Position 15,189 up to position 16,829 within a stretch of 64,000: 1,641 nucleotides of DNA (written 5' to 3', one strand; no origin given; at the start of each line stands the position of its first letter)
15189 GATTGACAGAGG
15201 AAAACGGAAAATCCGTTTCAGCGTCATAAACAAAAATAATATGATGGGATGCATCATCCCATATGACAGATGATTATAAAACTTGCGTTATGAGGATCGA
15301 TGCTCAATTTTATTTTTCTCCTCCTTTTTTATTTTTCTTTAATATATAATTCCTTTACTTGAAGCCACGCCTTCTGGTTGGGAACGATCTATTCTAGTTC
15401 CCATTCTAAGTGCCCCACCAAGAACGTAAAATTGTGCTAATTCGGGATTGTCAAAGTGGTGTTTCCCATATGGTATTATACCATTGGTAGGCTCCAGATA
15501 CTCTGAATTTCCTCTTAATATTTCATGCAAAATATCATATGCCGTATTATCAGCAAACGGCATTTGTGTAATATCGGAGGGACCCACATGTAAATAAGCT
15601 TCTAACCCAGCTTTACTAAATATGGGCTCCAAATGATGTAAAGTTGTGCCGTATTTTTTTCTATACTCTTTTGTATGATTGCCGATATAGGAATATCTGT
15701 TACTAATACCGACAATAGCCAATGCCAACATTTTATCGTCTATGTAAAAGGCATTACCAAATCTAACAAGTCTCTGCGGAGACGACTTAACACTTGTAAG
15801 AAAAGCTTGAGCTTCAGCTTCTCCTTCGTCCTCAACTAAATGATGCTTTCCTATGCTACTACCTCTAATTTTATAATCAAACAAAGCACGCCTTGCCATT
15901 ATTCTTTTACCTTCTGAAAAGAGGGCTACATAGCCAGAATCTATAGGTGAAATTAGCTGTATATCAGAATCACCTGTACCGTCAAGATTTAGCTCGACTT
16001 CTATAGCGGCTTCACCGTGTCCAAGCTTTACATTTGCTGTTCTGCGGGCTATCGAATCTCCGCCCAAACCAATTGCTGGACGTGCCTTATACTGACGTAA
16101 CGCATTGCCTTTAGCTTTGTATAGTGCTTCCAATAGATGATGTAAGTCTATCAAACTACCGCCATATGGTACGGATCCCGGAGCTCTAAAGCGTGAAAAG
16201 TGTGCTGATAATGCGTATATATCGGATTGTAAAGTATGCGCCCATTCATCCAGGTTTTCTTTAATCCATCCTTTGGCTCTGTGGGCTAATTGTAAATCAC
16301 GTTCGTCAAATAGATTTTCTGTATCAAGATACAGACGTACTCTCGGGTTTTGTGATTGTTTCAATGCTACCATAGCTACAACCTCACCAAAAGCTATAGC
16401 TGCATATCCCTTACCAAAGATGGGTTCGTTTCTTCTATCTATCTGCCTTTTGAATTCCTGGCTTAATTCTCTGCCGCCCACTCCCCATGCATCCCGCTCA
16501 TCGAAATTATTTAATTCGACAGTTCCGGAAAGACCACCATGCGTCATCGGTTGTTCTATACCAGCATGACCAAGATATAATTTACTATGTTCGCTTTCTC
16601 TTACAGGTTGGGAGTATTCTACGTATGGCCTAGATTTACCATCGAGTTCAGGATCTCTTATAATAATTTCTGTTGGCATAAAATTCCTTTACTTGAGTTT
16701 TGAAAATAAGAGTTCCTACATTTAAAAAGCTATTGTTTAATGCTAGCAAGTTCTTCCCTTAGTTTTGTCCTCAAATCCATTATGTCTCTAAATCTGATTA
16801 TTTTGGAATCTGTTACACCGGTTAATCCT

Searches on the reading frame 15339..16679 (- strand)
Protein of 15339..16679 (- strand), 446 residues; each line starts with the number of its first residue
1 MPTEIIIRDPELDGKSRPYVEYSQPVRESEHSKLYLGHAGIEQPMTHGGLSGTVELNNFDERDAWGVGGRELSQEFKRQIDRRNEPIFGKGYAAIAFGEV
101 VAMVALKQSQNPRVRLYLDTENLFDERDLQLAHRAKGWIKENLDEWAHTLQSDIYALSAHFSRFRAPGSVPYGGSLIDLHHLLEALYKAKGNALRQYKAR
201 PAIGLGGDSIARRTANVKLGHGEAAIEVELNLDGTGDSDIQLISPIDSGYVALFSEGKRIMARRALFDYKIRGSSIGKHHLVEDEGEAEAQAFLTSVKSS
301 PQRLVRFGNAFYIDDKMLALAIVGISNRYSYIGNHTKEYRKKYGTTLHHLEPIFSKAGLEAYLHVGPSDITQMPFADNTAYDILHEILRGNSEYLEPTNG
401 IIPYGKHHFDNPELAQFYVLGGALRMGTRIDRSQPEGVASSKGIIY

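Call 24: search_protein_families(library=pfam, proteins=[window:15339-16679:-], max_evalue=0.001)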
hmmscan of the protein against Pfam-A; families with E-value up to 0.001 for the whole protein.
window:15339-16679:- (446 aa): 1 family
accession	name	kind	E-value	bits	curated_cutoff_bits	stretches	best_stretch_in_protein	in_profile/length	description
PF00475.24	IGPD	-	9.4e-08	32.7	27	1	262-344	14-97/144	Imidazoleglycerol-phosphate dehydratase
